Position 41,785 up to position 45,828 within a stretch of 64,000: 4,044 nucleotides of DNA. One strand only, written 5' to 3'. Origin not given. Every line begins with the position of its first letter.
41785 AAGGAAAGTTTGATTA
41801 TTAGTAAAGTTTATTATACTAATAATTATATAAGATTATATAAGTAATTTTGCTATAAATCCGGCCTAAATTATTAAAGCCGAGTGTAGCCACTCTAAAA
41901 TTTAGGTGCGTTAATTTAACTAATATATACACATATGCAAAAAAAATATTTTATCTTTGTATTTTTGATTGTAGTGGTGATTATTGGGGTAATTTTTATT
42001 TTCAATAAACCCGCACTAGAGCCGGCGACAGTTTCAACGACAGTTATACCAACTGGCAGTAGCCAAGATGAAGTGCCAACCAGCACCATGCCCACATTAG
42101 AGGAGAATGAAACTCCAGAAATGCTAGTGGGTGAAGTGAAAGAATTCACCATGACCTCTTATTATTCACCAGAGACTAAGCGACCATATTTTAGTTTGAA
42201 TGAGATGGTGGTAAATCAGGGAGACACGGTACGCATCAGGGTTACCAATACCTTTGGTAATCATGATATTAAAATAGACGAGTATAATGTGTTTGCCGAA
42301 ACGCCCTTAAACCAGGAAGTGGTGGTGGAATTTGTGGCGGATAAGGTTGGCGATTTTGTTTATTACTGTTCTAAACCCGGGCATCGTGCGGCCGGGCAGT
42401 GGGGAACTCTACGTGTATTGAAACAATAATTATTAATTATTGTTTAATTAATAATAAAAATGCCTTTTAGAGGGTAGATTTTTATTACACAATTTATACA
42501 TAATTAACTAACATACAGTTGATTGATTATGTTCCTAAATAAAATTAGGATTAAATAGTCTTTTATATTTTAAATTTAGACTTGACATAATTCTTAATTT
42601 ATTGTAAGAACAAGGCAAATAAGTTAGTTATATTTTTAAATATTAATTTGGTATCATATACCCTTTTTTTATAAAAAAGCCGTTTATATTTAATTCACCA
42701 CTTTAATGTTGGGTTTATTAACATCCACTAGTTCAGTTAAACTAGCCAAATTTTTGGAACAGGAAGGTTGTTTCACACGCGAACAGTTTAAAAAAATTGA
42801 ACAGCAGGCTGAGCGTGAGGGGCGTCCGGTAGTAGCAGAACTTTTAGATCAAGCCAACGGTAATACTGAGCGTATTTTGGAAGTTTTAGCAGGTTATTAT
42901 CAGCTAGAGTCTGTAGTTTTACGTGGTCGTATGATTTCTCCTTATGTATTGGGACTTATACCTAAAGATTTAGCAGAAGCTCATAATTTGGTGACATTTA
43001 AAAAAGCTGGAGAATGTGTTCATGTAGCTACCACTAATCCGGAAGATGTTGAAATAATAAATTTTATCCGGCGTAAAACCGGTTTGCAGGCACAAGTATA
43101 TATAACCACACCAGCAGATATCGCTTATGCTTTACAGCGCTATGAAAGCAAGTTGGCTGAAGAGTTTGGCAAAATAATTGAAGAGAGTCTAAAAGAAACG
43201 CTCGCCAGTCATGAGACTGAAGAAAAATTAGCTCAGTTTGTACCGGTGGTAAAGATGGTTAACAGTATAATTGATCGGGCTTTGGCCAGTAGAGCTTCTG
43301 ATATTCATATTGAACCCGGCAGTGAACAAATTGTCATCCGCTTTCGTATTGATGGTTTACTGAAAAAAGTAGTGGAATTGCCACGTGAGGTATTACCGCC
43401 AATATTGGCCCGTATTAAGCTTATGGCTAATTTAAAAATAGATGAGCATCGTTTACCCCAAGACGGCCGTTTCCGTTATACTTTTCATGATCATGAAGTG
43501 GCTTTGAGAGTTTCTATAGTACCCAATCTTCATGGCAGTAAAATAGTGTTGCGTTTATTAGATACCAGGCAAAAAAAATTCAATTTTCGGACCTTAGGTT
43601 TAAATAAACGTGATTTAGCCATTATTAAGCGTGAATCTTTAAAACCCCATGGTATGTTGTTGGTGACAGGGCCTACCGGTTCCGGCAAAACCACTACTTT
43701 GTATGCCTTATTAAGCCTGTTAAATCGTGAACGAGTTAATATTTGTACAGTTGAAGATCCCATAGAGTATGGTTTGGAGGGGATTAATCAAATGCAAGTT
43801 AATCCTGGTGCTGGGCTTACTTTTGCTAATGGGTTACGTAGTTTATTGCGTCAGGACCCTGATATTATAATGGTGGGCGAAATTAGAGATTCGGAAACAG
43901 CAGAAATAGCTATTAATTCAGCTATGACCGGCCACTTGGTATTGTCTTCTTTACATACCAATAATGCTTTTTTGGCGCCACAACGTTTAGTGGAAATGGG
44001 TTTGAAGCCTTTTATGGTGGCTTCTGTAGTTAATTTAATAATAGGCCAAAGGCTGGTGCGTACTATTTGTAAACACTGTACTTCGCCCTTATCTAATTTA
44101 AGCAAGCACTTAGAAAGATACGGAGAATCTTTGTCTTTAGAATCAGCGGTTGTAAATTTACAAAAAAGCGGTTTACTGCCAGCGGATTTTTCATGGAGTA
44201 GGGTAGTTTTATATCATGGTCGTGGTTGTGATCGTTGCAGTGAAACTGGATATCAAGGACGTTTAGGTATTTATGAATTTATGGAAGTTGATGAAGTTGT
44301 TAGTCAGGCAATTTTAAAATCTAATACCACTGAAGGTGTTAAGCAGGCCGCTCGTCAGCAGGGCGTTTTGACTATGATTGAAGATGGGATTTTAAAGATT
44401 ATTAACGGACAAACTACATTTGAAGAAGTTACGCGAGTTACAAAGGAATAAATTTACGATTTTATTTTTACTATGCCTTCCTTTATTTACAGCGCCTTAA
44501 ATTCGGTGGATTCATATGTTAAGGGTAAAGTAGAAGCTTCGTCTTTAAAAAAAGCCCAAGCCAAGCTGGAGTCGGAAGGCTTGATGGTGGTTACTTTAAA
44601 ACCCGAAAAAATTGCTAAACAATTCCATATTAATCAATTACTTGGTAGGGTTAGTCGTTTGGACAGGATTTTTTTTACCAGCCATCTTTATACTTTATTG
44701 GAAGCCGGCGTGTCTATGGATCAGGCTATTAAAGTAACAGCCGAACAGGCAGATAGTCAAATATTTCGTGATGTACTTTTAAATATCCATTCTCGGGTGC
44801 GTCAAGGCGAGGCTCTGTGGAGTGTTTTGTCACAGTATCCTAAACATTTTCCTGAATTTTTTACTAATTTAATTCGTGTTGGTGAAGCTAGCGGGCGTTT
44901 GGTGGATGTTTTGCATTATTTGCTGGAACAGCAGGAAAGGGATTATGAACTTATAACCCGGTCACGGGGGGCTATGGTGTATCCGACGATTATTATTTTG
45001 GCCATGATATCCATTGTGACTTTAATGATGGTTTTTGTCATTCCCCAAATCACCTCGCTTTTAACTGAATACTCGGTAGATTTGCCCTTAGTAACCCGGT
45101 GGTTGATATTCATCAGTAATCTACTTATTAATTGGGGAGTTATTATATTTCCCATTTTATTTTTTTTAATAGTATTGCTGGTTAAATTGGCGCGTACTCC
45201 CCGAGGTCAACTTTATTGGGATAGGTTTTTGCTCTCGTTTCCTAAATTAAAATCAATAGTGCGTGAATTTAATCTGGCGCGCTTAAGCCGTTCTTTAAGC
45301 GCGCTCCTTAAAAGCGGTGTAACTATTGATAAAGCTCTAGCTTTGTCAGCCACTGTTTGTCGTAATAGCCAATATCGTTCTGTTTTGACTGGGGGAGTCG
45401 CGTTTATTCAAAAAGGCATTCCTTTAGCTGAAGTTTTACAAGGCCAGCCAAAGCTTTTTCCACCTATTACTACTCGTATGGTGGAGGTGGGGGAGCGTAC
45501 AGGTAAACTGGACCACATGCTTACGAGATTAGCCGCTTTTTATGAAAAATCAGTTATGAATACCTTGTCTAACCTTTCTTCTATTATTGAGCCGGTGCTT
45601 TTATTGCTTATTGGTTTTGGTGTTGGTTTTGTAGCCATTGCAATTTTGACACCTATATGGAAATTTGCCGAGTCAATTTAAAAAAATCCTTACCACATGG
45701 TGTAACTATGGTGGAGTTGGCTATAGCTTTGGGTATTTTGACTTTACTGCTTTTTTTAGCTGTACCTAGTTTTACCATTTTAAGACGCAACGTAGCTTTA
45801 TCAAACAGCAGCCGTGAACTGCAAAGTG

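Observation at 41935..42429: Membrane-anchored cupredoxin with a Gln axial ligand in an organism type not expected to respire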

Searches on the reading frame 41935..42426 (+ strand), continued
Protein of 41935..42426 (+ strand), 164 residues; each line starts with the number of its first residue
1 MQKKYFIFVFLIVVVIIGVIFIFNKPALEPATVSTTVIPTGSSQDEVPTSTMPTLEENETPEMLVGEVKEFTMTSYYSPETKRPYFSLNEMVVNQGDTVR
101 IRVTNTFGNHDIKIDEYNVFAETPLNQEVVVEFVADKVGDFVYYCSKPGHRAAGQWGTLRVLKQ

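Call 82: search_protein_families(library=pfam, proteins=[L019:36-2858:+, L019:4895-6589:-, L019:17182-18138:+, L065:6188-8596:-, L065:11672-14077:-, L065:14503-16944:-, L026:16815-19970:-, L026:13198-15705:+, L006:2899-5199:+, L006:6583-7914:+], max_evalue=0.00001)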
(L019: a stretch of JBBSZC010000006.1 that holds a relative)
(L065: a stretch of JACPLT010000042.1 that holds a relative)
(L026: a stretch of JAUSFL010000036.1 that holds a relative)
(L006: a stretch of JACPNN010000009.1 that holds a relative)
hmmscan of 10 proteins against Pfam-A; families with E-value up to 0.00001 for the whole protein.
L019:36-2858:+ (941 aa): 4 families
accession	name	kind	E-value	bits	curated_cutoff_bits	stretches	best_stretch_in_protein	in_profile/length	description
PF00133.28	tRNA-synt_1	-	4.3e-120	401.7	22.7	1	20-627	4-409/414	tRNA synthetases class I (I, L, M and V)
PF08264.19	Anticodon_1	-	5.8e-33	114.3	25.1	1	668-803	1-146/148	Anticodon-binding domain of tRNA ligase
PF19302.4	DUF5915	-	1.2e-14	54.8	27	1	764-936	30-194/195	Domain of unknown function (DUF5915)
PF09334.17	tRNA-synt_1g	-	5e-12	45.7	20.1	0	547-622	285-356/391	tRNA synthetases class I (M)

L019:4895-6589:- (565 aa): 3 families
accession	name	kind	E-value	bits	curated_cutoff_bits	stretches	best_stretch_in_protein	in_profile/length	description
PF00750.26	tRNA-synt_1d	-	4.5e-87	292.7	23.3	1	101-439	4-348/349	tRNA synthetases class I (R), catalytic domain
PF05746.21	DALR_1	-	1.8e-32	112.3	22.3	1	454-565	1-117/117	DALR anticodon binding domain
PF03485.21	Arg_tRNA_synt_N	-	1.5e-12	48.4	21.5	1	11-89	7-85/85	Arginyl tRNA synthetase N terminal domain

L019:17182-18138:+ (319 aa): 5 families
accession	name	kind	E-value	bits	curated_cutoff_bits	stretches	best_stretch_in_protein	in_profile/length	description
PF01370.27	Epimerase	-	3.4e-41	141.7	20.9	1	26-249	2-240/240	NAD dependent epimerase/dehydratase family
PF16363.11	GDP_Man_Dehyd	-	4.1e-30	105.8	27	1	26-314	1-332/332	GDP-mannose 4,6 dehydratase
PF01073.25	3Beta_HSD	-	1.8e-15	57.1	22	1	26-240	1-231/280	3-beta hydroxysteroid dehydrogenase/isomerase family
PF07993.18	NAD_binding_4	-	1.2e-09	38.2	20.1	0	75-157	81-158/258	Male sterility protein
PF04321.23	RmlD_sub_bind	-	6.4e-09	35.7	27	1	24-168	2-138/287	RmlD substrate binding domain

L065:6188-8596:- (803 aa): 3 families
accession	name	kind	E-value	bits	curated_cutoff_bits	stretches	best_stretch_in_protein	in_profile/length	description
PF03063.25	Prismane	-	4e-163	544.2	27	1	10-550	1-512/513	Prismane/CO dehydrogenase family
PF01613.24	Flavin_Reduct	-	1.4e-27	97.2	27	1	569-710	2-145/153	Flavin reductase like domain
PF00301.25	Rubredoxin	-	9.4e-22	77.2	23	1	746-792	1-47/47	Rubredoxin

L065:11672-14077:- (802 aa): 6 families
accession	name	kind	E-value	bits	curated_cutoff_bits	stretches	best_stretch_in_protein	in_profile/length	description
PF03464.20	eRF1_2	-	1.5e-27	97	27.1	2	618-707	41-132/133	eRF1 domain 2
PF03465.20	eRF1_3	-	1.7e-21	77.1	25.8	1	711-801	1-105/106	eRF1 domain 3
PF03463.20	eRF1_1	-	3e-18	66.4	23.8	1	25-143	5-123/123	eRF1 domain 1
PF14890.11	Intein_splicing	-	7.8e-15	55.4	35.8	1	202-618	14-155/155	Intein splicing domain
PF14528.11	LAGLIDADG_3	-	4.1e-14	53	22.5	1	416-493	3-81/82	LAGLIDADG-like domain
PF18854.6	baeRF_family10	-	2.7e-07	31.4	27.1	0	619-691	60-129/143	Bacterial archaeo-eukaryotic release factor family 10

L065:14503-16944:- (814 aa): 4 families
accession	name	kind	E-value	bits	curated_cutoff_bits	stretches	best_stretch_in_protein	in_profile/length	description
PF00133.28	tRNA-synt_1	-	1.2e-82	278.3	22.7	1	42-600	2-403/414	tRNA synthetases class I (I, L, M and V)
PF09334.17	tRNA-synt_1g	-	6.1e-29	101.4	20.1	2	65-220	3-136/391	tRNA synthetases class I (M)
PF08264.19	Anticodon_1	-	1.5e-22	80.5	25.1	1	649-791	1-144/148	Anticodon-binding domain of tRNA ligase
PF01406.26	tRNA-synt_1e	-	4.4e-10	39.9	27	1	556-599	237-280/301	tRNA synthetases class I (C) catalytic domain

L026:16815-19970:- (1052 aa): 5 families
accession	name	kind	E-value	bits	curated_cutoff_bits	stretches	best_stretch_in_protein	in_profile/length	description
PF02463.25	SMC_N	-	3.2e-42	144.9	40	1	89-1043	2-218/220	RecF/RecN/SMC N terminal domain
PF13476.12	AAA_23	-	6.9e-16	59.9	27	1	91-300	1-197/201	AAA domain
PF13175.12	AAA_15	-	2.7e-11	44.1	32.1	1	88-441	2-281/374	AAA ATPase domain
PF13304.12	AAA_21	-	8.4e-11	42.9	27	1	111-178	1-67/304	AAA domain, putative AbiEii toxin, Type IV TA system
PF13555.12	AAA_29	-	2e-07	31.1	27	1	89-133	1-46/61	P-loop containing region of AAA domain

L026:13198-15705:+ (836 aa): 1 family
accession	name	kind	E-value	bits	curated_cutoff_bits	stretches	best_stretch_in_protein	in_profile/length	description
PF05362.19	Lon_C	-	2.3e-13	50.6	21.1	1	129-208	106-185/205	Lon protease (S16) C-terminal proteolytic domain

L006:2899-5199:+ (767 aa): 3 families
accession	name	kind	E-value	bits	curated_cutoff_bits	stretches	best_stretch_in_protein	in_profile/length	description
PF04542.20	Sigma70_r2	-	4.9e-22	77.9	24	1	338-407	1-70/71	Sigma-70 region 2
PF04545.22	Sigma70_r4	-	3.6e-20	71.7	24.1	2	518-575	1-49/50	Sigma-70, region 4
PF00140.25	Sigma70_r1_2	-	8.1e-11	42.1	22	1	295-324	1-30/34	Sigma-70 factor, region 1.2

L006:6583-7914:+ (444 aa): 4 families
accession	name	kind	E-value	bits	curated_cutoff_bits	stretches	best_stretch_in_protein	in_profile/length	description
PF00198.28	2-oxoacid_dh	-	9.7e-93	310.3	23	1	214-440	5-231/232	2-oxoacid dehydrogenases acyltransferase (catalytic domain)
PF00364.28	Biotin_lipoyl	-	8.2e-25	86.9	22.1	1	9-80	3-73/73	Biotin-requiring enzyme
PF02817.22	E3_binding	-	8.7e-14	51.9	23.7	1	150-186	1-36/36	e3 binding domain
PF13533.13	Biotin_lipoyl_2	-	2.4e-10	40.4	29.8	0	50-80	1-31/32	Biotin-lipoyl like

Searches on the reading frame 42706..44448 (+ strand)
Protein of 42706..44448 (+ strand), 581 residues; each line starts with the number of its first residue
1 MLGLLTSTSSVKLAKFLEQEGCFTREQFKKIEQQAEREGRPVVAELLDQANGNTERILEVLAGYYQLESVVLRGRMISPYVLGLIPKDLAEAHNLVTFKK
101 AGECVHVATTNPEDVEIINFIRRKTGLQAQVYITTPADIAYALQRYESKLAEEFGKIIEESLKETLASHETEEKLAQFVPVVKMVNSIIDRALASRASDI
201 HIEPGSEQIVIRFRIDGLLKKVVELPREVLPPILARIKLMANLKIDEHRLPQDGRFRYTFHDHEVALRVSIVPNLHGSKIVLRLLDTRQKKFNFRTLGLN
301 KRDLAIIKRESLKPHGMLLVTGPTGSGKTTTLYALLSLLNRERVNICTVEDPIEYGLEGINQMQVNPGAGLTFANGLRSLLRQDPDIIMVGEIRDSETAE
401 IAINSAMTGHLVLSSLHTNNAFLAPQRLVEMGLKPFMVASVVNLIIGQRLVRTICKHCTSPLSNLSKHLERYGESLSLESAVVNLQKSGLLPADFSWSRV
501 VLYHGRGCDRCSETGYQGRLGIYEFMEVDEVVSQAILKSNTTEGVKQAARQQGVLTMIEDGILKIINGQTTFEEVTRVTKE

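Call 34: search_protein_families(library=pfam, proteins=[window:42706-44448:+], max_evalue=0.0001)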
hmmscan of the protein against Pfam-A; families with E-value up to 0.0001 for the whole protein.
window:42706-44448:+ (581 aa): 4 families
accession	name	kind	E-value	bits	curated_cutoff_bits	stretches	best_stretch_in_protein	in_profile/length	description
PF00437.27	T2SSE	-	3.4e-130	434.4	24.9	1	177-577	4-370/370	Type II/IV secretion system protein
PF05157.20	MshEN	-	1.2e-12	48.1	23.1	1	65-149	1-86/90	MshEN domain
PF13401.12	AAA_22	-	6.4e-05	23.7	27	0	315-350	5-40/130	AAA domain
PF20720.3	nSTAND3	-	8.4e-05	22.8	27.2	0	310-352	12-54/155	Novel STAND NTPase 3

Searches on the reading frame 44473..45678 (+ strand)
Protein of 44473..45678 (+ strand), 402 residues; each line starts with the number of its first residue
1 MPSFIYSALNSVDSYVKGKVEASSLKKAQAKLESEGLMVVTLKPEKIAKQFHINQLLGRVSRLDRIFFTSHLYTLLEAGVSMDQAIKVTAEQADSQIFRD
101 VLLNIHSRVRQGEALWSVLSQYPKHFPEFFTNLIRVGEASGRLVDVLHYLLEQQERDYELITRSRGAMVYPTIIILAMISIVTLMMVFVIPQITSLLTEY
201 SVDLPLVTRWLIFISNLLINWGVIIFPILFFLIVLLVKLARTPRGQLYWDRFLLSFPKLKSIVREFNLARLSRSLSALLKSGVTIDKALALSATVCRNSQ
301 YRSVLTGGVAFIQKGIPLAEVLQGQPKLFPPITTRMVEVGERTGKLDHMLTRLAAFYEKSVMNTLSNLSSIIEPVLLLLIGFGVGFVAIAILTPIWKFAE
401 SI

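Call 34: search_protein_families(library=pfam, proteins=[window:44473-45678:+], max_evalue=0.0001)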
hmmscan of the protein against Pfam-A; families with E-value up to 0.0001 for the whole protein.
window:44473-45678:+ (402 aa): 1 family
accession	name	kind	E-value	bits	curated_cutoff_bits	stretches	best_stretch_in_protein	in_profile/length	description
PF00482.28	T2SSF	-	3e-52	176.3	25.2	2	68-191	1-125/125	Type II secretion system (T2SS), protein F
